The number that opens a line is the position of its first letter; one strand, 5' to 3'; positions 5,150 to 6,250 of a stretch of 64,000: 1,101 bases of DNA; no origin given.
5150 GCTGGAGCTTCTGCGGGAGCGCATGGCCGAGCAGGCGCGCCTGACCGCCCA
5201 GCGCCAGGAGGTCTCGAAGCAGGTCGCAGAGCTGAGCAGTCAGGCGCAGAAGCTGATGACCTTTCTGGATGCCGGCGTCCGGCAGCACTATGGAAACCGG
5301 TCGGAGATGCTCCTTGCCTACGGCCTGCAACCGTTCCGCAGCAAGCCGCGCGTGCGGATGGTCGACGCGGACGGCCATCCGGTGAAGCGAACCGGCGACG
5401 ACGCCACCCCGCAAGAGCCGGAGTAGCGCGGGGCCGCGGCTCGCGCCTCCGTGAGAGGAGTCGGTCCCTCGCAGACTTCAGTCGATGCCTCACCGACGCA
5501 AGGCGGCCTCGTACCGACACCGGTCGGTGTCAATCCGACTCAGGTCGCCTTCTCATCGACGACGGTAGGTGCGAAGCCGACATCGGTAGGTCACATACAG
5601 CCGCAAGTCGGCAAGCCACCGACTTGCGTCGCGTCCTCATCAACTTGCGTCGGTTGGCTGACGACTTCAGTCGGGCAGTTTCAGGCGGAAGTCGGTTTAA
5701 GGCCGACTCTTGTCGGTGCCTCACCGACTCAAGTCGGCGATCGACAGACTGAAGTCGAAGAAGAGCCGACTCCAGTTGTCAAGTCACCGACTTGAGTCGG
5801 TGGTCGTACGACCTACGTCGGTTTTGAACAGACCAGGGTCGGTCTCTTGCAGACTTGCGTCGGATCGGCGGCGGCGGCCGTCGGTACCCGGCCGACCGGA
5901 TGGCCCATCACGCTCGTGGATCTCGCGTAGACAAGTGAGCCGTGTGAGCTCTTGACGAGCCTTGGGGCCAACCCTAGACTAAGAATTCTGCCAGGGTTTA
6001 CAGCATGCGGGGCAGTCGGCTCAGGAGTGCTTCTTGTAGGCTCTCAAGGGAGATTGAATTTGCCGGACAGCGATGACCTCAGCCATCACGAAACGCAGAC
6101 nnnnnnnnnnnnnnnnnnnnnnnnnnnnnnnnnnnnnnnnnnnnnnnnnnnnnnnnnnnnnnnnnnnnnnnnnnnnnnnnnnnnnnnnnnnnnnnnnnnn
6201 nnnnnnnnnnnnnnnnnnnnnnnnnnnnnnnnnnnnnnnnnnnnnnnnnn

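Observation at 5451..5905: About 22 perfectly phased 21-bp units, each carrying a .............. dyad, directly upstream of the candidate system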

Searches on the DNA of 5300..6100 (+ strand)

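Call 6: search_rna_families(source=window, start=5300, end=6100, threshold=evalue, max_evalue=10)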
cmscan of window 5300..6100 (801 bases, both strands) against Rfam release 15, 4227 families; matches with E-value up to 10: 4.
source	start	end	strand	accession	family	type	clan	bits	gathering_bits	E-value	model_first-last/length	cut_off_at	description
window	5721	5803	+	RF03993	mir-8536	Gene; miRNA;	-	20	100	0.25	1-86/86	no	mir-8536 microRNA precursor family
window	5925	5984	+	RF01510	2dG-I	Cis-reg; riboswitch;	CL00123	17.7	51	1.7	1-63/63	no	2dG-I riboswitch aptamer (M. florum)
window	5418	5523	-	RF03774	mir-2110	Gene; miRNA;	-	16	90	8.2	1-75/75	no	mir-2110 microRNA precursor family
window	5625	5771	+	RF04087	MIR5565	Gene; miRNA;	-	14.6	80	6.2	1-109/109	no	MIR5565 microRNA precursor family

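Call 76: search_dna_similar(query=window:5440-5920:+, collection=plasmids, mode=distant, max_evalue=0.001, max_rows=15)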
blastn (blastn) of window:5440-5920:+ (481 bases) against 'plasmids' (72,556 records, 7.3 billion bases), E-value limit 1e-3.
No match.

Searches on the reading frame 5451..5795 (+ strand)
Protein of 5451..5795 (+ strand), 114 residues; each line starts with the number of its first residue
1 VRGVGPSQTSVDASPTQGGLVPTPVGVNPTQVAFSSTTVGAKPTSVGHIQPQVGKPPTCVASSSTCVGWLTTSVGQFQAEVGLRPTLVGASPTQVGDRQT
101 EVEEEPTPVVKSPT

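Call 9: search_protein_families(library=pfam, proteins=[window:5451-5795:+], max_evalue=0.01)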
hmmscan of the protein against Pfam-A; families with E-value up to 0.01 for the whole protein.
window:5451-5795:+ (114 aa): 0 families

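Call 54: search_protein_representatives(protein=window:5451-5792:+)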
Query: 114 residues. Proteins with E-value up to 0.001 (for the whole library): 125; up to 1e-10: 6; up to 1e-30: 1. The best 125 are listed.
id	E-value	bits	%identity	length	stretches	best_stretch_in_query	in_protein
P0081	3.5e-47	175.4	21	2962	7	5-105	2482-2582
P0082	1.7e-19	86.3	36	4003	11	56-88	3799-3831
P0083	1.1e-17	80.4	22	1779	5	29-107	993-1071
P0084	3.2e-17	79.0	39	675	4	19-104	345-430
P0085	3.9e-12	62.6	34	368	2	18-96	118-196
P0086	2.0e-11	60.3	27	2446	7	46-86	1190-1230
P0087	1.5e-10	57.5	28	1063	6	16-82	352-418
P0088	2.0e-10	57.0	45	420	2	19-95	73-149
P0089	3.0e-10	56.5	30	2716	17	3-100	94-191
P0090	4.8e-10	55.8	34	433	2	5-107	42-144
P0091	1.2e-09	54.6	28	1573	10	11-97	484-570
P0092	1.9e-09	53.9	24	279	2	16-100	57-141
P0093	4.7e-09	52.7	24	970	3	7-87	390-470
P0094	8.0e-09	51.9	24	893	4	23-108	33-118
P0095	1.5e-08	51.0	28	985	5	3-81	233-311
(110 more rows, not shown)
